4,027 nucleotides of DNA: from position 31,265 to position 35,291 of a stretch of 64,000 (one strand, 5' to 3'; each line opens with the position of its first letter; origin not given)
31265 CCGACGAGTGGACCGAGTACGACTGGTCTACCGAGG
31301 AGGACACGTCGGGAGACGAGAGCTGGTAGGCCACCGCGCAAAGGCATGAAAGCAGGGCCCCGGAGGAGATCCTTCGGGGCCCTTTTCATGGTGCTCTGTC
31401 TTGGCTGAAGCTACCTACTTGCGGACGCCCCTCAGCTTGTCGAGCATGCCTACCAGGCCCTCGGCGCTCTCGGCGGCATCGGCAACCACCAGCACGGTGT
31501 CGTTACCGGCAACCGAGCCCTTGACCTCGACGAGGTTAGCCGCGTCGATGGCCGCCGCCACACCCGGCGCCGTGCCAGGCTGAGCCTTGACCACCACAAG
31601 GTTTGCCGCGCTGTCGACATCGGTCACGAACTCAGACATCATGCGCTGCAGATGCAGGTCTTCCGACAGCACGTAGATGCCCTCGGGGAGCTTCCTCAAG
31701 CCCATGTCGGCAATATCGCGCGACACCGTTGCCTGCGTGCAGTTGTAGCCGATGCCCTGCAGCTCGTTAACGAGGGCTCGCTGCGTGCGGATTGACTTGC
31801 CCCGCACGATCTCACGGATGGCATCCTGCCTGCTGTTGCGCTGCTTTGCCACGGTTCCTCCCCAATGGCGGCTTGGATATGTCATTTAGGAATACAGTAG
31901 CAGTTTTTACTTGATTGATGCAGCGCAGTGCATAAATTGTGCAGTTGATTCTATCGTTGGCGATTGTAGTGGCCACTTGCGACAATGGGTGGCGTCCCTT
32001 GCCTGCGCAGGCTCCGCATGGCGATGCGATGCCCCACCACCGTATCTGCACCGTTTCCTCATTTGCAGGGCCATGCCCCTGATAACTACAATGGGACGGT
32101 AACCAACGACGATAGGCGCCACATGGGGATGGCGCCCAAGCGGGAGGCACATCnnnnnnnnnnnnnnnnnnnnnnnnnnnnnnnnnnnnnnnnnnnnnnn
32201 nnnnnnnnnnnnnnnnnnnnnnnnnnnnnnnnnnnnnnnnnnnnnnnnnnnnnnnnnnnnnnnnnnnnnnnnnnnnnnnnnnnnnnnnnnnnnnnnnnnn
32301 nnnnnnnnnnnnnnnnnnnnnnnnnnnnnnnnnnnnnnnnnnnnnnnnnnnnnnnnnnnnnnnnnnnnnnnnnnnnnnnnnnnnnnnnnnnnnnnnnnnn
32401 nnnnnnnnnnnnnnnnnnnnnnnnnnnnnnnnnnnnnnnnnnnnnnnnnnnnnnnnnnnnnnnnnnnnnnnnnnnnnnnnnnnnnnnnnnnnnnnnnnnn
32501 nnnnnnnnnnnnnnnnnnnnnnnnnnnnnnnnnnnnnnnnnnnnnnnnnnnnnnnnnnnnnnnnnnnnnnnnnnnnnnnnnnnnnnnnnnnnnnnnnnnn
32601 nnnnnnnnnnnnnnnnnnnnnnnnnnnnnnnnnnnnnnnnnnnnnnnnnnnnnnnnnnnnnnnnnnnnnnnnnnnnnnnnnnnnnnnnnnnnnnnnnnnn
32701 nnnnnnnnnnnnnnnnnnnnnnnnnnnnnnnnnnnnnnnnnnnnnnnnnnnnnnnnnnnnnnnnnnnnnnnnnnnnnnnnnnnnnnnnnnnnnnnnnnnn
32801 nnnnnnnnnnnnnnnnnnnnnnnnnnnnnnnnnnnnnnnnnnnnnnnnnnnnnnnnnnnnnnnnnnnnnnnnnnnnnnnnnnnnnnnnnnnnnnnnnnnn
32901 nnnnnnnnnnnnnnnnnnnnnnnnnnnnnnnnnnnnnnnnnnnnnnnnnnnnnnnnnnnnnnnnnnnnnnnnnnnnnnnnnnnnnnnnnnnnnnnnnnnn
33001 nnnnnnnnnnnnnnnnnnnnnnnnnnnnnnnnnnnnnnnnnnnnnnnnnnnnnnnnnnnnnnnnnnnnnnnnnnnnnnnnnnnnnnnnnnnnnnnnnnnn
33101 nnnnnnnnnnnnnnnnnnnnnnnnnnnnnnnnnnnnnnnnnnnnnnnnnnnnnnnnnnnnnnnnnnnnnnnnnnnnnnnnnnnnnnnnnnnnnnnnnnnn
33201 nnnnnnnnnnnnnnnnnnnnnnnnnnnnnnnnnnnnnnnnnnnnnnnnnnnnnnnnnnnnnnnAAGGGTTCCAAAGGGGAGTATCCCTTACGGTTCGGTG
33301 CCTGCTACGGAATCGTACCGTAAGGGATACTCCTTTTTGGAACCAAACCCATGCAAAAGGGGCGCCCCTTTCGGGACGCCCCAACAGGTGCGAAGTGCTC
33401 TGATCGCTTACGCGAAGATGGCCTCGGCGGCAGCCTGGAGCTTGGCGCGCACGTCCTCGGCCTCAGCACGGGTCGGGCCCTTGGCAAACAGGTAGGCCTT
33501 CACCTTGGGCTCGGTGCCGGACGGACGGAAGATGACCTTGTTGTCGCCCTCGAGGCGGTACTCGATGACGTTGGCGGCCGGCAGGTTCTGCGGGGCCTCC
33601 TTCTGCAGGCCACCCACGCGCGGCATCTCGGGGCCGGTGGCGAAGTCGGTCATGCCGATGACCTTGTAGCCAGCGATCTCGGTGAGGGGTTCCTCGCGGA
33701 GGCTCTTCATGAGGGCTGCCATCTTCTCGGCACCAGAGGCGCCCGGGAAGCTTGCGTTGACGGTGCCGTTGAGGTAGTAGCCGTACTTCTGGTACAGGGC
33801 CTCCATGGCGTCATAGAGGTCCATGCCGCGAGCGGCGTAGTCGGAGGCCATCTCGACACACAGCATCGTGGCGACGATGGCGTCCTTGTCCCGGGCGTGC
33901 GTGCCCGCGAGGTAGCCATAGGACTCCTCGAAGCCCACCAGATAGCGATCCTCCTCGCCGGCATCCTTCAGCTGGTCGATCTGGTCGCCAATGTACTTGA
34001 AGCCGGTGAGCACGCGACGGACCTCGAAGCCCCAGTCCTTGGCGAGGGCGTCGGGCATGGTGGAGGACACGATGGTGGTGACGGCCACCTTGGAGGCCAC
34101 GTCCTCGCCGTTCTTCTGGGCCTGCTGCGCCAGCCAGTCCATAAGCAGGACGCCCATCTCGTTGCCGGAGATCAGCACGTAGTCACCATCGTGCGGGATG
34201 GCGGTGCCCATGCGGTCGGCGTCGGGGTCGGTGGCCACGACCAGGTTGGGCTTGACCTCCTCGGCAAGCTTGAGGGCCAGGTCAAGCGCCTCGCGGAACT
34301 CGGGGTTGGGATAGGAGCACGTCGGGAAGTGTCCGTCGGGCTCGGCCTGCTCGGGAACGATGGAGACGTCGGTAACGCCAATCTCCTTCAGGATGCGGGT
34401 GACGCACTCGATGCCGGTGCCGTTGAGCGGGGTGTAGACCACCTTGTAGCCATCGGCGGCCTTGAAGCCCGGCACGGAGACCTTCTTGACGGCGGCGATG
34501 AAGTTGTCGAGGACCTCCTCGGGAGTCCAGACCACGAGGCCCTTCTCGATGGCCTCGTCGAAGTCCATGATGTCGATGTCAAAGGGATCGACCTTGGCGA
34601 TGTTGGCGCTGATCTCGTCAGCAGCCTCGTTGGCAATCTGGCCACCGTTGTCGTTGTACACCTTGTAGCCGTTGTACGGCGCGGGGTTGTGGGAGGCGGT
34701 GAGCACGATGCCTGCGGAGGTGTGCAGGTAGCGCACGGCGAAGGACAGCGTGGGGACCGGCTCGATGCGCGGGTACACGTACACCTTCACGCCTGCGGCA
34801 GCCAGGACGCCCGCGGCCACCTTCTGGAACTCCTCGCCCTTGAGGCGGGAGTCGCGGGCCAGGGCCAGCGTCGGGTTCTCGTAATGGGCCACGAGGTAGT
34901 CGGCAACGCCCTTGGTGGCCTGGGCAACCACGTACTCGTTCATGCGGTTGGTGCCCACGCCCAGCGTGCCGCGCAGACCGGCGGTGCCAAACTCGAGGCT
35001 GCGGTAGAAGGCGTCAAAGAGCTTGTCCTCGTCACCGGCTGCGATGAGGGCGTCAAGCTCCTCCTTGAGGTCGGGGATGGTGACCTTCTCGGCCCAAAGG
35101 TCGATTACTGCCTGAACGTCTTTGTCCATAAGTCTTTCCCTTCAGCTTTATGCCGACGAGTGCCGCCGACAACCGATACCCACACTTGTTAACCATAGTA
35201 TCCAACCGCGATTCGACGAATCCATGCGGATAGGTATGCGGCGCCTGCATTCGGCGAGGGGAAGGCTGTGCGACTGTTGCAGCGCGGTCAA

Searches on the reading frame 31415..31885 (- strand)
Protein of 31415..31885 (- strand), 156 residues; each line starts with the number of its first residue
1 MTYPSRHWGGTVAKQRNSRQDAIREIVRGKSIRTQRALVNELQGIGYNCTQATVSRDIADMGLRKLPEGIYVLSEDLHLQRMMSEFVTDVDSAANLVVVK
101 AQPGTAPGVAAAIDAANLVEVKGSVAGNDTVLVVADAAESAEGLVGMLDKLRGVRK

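Call 12: search_protein_families(library=pfam, proteins=[window:31415-31885:-], max_evalue=0.0001)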
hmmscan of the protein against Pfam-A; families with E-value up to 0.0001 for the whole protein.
window:31415-31885:- (156 aa): 2 families
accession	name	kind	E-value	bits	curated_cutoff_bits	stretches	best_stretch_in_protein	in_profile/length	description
PF02863.23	Arg_repressor_C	-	1.4e-19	70.1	25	1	84-148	2-66/68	Arginine repressor, C-terminal domain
PF01316.27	Arg_repressor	-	9.6e-17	61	27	1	15-76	2-67/70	Arginine repressor, DNA binding domain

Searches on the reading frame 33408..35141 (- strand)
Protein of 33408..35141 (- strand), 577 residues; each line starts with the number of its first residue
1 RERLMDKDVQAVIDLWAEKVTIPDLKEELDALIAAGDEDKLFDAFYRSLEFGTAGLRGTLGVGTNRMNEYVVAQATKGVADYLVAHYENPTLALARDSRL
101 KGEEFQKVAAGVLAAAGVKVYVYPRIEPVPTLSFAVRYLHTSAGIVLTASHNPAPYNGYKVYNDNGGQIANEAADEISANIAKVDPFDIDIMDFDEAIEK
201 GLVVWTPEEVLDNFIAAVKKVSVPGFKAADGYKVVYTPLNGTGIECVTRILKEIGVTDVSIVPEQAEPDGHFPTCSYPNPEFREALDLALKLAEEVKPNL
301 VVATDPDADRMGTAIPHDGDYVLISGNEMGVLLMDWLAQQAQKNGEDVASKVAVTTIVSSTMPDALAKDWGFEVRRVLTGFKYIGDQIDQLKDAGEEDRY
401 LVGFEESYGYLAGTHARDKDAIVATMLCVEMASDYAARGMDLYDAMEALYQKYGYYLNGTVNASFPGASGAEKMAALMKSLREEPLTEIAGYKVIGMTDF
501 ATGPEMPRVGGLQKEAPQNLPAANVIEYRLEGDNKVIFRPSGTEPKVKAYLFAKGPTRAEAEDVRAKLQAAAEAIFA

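Call 12: search_protein_families(library=pfam, proteins=[window:33408-35141:-], max_evalue=0.0001)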
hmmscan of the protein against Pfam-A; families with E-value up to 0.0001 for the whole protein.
window:33408-35141:- (577 aa): 4 families
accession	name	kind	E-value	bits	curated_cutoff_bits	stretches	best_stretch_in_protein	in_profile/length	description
PF02878.22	PGM_PMM_I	-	1.3e-39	135.5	22.5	1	50-184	3-134/138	Phosphoglucomutase/phosphomannomutase, alpha/beta/alpha domain I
PF02879.22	PGM_PMM_II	-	2e-24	86.5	29.3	1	214-314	3-99/103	Phosphoglucomutase/phosphomannomutase, alpha/beta/alpha domain II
PF02880.22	PGM_PMM_III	-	8.9e-19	68.2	20.7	1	326-453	2-115/115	Phosphoglucomutase/phosphomannomutase, alpha/beta/alpha domain III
PF00408.26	PGM_PMM_IV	-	9.1e-05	22.9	23.1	0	526-568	25-65/68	Phosphoglucomutase/phosphomannomutase, C-terminal domain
